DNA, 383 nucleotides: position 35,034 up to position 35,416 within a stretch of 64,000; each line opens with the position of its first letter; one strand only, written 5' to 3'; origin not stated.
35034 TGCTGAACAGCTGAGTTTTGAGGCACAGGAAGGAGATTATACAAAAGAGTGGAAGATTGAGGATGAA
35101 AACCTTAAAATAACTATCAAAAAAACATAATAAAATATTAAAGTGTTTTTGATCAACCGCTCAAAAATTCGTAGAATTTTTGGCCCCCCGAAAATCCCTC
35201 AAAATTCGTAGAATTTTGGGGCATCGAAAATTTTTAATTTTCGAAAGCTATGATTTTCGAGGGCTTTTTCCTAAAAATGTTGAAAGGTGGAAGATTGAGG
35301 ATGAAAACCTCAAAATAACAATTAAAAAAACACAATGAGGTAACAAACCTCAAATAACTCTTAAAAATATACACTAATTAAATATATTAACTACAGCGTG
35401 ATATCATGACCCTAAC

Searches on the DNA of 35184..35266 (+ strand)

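Call 78: build_rna_model(alignment_id=A3, structure=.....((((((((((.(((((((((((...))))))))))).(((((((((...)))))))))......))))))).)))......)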
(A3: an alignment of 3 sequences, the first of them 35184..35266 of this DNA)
Model R1 built from alignment A3 (3 sequences, 86 columns); structure: as given.
model positions 83; base pairs 30; branch points 1; effective number of sequences 1.56; information 0.685 bits per position. Calibrated on 0.2 Mb of random sequence (short: E-values are rough).
structure used (alignment columns):
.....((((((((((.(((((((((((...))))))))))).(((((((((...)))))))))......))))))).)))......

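Call 80: build_rna_model(alignment_id=A3, structure=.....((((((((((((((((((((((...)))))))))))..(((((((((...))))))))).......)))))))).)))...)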
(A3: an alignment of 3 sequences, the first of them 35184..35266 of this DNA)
Model R2 built from alignment A3 (3 sequences, 86 columns); structure: as given.
model positions 83; base pairs 31; branch points 1; effective number of sequences 1.09; information 0.683 bits per position. Calibrated on 0.2 Mb of random sequence (short: E-values are rough).
structure used (alignment columns):
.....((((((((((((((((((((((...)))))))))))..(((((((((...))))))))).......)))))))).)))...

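Call 81: search_with_rna_model(model_id=R2, sources=[window, L001, L002, L003, L004, L005, L006, L007, L008, L009, L010, L011, L012, L013, L014, L015, L016, L017, L018, L019, L020, L021, L022, L023, L024, L025, L026, L027, L028, L029, L030, L031, L032, L033, L034, L035, L036, L037, L038, L039, L040, L041, L042, L043, L044, L045, L046, L047, L048, L049, L053, L054, L055, L056, L057, L058, L071, L076, L079, L080, L081, L082, L083, L084, L085, L086, L087, L088, L091, L094, L095, L099], max_evalue=1, make_alignment=true)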
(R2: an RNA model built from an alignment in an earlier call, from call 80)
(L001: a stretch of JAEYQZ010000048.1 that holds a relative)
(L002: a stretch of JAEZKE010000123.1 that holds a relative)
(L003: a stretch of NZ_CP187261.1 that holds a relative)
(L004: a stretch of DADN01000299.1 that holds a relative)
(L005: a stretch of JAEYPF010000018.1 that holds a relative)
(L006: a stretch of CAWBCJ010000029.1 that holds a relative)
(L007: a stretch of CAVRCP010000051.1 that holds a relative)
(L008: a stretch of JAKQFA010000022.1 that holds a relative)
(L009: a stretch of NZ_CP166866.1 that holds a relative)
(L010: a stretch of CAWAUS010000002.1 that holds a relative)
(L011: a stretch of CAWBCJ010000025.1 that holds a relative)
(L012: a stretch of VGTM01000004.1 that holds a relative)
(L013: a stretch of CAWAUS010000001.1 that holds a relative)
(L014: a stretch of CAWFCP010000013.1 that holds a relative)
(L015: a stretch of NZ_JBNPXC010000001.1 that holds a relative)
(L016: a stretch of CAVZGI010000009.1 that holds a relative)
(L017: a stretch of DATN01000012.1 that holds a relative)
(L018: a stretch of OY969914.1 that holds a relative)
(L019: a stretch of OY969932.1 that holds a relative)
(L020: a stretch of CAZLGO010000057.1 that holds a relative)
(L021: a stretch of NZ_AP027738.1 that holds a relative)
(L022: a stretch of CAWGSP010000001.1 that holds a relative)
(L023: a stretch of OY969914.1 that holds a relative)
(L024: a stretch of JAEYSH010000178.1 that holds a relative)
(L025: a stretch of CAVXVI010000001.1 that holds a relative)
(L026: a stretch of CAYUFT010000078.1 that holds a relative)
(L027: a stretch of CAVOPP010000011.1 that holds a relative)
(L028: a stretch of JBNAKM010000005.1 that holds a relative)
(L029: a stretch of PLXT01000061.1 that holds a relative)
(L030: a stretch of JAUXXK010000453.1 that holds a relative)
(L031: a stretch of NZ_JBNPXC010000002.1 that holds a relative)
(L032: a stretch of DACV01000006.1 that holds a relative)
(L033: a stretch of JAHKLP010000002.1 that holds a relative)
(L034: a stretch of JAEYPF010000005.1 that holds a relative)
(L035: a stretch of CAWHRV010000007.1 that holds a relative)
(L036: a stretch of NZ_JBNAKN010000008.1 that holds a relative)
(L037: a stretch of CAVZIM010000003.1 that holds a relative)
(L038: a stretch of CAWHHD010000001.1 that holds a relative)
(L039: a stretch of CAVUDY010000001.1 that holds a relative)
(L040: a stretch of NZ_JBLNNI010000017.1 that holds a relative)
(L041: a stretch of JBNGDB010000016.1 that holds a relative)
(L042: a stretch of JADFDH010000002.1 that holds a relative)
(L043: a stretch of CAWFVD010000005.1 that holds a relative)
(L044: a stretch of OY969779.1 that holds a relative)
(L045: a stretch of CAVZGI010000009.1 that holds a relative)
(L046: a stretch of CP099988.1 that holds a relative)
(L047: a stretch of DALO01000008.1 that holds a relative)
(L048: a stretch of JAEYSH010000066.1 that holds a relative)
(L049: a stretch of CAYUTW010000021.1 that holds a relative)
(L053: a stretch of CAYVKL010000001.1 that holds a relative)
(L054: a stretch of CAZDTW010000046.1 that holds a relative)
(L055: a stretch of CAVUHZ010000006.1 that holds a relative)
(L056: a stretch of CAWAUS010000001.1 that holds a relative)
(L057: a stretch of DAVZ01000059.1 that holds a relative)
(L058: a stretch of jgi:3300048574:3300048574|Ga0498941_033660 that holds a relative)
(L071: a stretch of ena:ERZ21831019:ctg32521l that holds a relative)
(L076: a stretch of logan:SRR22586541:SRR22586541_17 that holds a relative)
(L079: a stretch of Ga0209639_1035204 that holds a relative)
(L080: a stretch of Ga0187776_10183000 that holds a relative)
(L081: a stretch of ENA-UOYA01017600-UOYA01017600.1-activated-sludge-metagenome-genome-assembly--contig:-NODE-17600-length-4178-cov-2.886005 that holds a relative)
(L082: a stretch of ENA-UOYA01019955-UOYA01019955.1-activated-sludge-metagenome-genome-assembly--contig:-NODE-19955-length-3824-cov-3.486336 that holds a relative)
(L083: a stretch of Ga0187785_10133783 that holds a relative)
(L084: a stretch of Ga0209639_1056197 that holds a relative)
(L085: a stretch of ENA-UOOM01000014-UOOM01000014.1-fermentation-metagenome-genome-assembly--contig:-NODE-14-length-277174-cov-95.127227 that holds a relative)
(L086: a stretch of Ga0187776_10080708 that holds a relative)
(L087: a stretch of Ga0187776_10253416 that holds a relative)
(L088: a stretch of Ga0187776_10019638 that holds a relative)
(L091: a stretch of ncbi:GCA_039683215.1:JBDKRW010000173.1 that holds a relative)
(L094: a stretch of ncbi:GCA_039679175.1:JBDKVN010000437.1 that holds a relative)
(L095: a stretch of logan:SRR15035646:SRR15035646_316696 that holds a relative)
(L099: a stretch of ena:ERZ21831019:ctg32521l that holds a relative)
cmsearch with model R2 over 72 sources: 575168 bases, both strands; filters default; matches with E-value up to 1: 119.
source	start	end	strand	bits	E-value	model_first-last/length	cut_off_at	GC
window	35184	35266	+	106.9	4.9e-27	1-83/83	no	0.39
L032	3694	3776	+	106.2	7.9e-27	1-83/83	no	0.42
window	23679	23759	-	99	8.9e-25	1-83/83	no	0.37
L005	8168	8251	+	61.6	4e-14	1-83/83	no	0.36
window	43381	43461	-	59.4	1.7e-13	1-83/83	no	0.37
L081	1084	1162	-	58.7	2.8e-13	1-83/83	no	0.32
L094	565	642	+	52.4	1.7e-11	1-83/83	no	0.37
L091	2063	2140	+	52.4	1.7e-11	1-83/83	no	0.37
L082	930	1013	+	49.2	1.4e-10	1-83/83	no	0.27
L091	3145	3222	-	48.6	2e-10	1-83/83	no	0.33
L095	733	810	-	48.6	2e-10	1-83/83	no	0.33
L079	240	316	-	48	2.9e-10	1-83/83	no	0.42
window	25087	25163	+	47.9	3.3e-10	1-83/83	no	0.32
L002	353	433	+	47.6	3.9e-10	1-83/83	no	0.38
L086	1829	1902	-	45.6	1.5e-09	6-77/83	no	0.3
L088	2921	3057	-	42.1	1.4e-08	1-83/83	no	0.34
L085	3787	3869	+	38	2.1e-07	1-83/83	no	0.28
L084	1018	1088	-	37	4.1e-07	1-83/83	no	0.27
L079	27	97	+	37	4.1e-07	1-83/83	no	0.27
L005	8380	8460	-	35.8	8.8e-07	1-83/83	no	0.41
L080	268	341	+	34.9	1.7e-06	1-83/83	no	0.24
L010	4745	4826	+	34.7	1.9e-06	1-83/83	no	0.28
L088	2062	2131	+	32.9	6e-06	1-83/83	no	0.39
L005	8246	8325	-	32.8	6.5e-06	1-83/83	no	0.4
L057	3262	3310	-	32.5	7.7e-06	14-61/83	no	0.37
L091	3094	3156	+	32.4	8.2e-06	1-83/83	no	0.35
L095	682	744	+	32.4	8.2e-06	1-83/83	no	0.35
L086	1844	1899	+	31.6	1.4e-05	14-68/83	no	0.32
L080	21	92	+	31.2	1.8e-05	1-83/83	no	0.28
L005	8363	8434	+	30.7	2.5e-05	1-83/83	no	0.4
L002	357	417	-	30.4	3.1e-05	11-71/83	no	0.38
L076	6004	6075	+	29.9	4.3e-05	1-83/83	no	0.31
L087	1065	1127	+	29.9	4.4e-05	1-61/83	3'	0.37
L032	3627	3690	-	29.2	7.1e-05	9-73/83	no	0.3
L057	3284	3314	+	29.1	7.3e-05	1-83/83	no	0.48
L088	2931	3008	+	29.1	7.5e-05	1-83/83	no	0.33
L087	1063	1127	-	27.9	0.00016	16-83/83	5'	0.35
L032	3703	3756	-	27.8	0.00017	14-67/83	no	0.37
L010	4823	4898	-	27.6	0.0002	1-83/83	no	0.22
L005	8256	8333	+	27.2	0.00025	1-83/83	no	0.35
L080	201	276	-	27.1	0.00027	1-83/83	no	0.37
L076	6027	6100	-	27.1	0.00028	1-83/83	no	0.34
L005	8327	8372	-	26.8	0.00033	14-61/83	no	0.39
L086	1736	1813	-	26.6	0.00038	1-83/83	no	0.35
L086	1752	1801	+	26.5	0.0004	14-61/83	no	0.3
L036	6374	6422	-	26.1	0.00052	14-62/83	no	0.39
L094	536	566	-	25.4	0.00083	1-83/83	no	0.52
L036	6365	6444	+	25.3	0.0009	1-83/83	no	0.35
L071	5133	5184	-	25.1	0.001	14-67/83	no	0.38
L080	58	106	-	24.9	0.0011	14-61/83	no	0.27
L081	1125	1205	+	24.9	0.0011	1-83/83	no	0.31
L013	3674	3738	+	24.9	0.0011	9-73/83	no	0.29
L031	7022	7073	+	24.7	0.0013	14-68/83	no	0.37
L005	8177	8209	-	24.6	0.0014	1-83/83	no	0.33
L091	2070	2127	-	24.3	0.0017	9-73/83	no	0.36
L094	572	629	-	24.3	0.0017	9-73/83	no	0.36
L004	1079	1152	-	24.1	0.0019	1-83/83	no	0.3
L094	540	564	+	23.7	0.0025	14-38/83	no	0.48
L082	934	997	-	23.7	0.0025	9-73/83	no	0.28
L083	66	111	-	23.6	0.0027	14-61/83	no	0.54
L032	3659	3689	+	23.4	0.003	1-83/83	no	0.29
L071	5186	5234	-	23.1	0.0037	14-61/83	no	0.43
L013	6213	6260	-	22.7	0.0048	14-61/83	no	0.35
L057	4093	4164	-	22.1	0.0071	1-83/83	no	0.38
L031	6993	7054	-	22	0.0077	1-83/83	no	0.24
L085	3796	3828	-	21.8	0.0089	1-83/83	no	0.3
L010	2815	2882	+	21.3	0.012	1-83/83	no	0.38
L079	33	65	-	21.1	0.014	1-83/83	no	0.27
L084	1050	1082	+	21.1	0.014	1-83/83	no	0.27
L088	2097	2144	-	21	0.014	14-61/83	no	0.29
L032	3464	3540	+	21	0.015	1-83/83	no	0.31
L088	3016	3097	+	20.9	0.015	1-83/83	no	0.34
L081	985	1057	-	20.7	0.018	1-83/83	no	0.37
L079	179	245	+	20.6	0.019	1-83/83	no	0.31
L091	3058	3132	-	20.5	0.021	1-83/83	no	0.4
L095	646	720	-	20.5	0.021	1-83/83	no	0.4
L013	3679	3728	-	20.4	0.023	14-64/83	no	0.3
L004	1109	1185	+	20.3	0.023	1-83/83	no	0.29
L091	2034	2064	-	19.2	0.049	1-83/83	no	0.55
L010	4702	4766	-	19.1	0.051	11-71/83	no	0.29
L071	5137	5182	+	18.9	0.059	14-61/83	no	0.37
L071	5183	5211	+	18.1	0.1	1-83/83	no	0.66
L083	87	115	+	17.7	0.13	1-83/83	no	0.55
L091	2038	2062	+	17.6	0.14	14-38/83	no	0.52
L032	3436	3514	-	17.6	0.14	1-83/83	no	0.32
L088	2006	2059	-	17.1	0.19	14-62/83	no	0.35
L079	82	157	-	17.1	0.19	1-83/83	no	0.36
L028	6276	6332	-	16.8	0.23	1-83/83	no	0.26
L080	186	261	+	16.4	0.31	1-83/83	no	0.37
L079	259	280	+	16.2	0.35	40-61/83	no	0.23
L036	6320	6351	-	15.8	0.44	1-83/83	no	0.25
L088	3102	3129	+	15.7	0.49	1-83/83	no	0.46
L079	309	374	+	15.4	0.57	1-83/83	no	0.23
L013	6214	6258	+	15.2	0.66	14-61/83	no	0.33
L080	106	153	+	15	0.77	14-62/83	no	0.35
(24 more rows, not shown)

Alignment A4: 119 matches aligned to the model, 230 columns, each read 5' to 3' on its own strand. Consensus structure (alignment columns), stored with it:
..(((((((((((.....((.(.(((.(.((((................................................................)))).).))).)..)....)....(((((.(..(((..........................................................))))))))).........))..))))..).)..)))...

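Call 82: search_with_rna_model(model_id=R2, sources=[window, L002, L005, L032, L079, L081, L082, L086, L088, L091, L094], max_evalue=1e-8, make_alignment=true, show_alignments=0)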
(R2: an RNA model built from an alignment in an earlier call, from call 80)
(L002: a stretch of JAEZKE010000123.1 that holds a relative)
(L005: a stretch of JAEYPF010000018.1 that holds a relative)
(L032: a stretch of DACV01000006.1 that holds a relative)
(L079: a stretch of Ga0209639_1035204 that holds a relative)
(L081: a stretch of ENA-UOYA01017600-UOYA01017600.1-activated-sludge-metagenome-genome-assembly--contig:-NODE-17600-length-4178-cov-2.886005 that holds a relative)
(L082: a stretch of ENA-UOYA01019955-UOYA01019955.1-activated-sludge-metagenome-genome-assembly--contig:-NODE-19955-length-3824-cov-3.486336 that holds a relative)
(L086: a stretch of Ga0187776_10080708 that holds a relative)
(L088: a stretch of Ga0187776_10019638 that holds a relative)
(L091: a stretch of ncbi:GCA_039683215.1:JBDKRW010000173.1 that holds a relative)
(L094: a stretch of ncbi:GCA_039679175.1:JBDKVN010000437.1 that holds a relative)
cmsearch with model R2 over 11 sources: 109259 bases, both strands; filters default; matches with E-value up to 1e-8: 15.
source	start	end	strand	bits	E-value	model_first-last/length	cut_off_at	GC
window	35184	35266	+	106.9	9.4e-28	1-83/83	no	0.39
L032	3694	3776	+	106.2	1.5e-27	1-83/83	no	0.42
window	23679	23759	-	99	1.7e-25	1-83/83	no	0.37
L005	8168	8251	+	61.6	7.5e-15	1-83/83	no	0.36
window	43381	43461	-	59.4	3.3e-14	1-83/83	no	0.37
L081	1084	1162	-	58.7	5.2e-14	1-83/83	no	0.32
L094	565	642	+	52.4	3.1e-12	1-83/83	no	0.37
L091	2063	2140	+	52.4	3.1e-12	1-83/83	no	0.37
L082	930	1013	+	49.2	2.6e-11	1-83/83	no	0.27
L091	3145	3222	-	48.6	3.8e-11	1-83/83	no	0.33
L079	240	316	-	48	5.6e-11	1-83/83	no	0.42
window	25087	25163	+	47.9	6.2e-11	1-83/83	no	0.32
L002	353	433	+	47.6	7.3e-11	1-83/83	no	0.38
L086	1829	1902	-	45.6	2.8e-10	6-77/83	no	0.3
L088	2921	3057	-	42.1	2.7e-09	1-83/83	no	0.34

Alignment A5: 15 matches aligned to the model, 151 columns, each read 5' to 3' on its own strand. Consensus structure (alignment columns), stored with it:
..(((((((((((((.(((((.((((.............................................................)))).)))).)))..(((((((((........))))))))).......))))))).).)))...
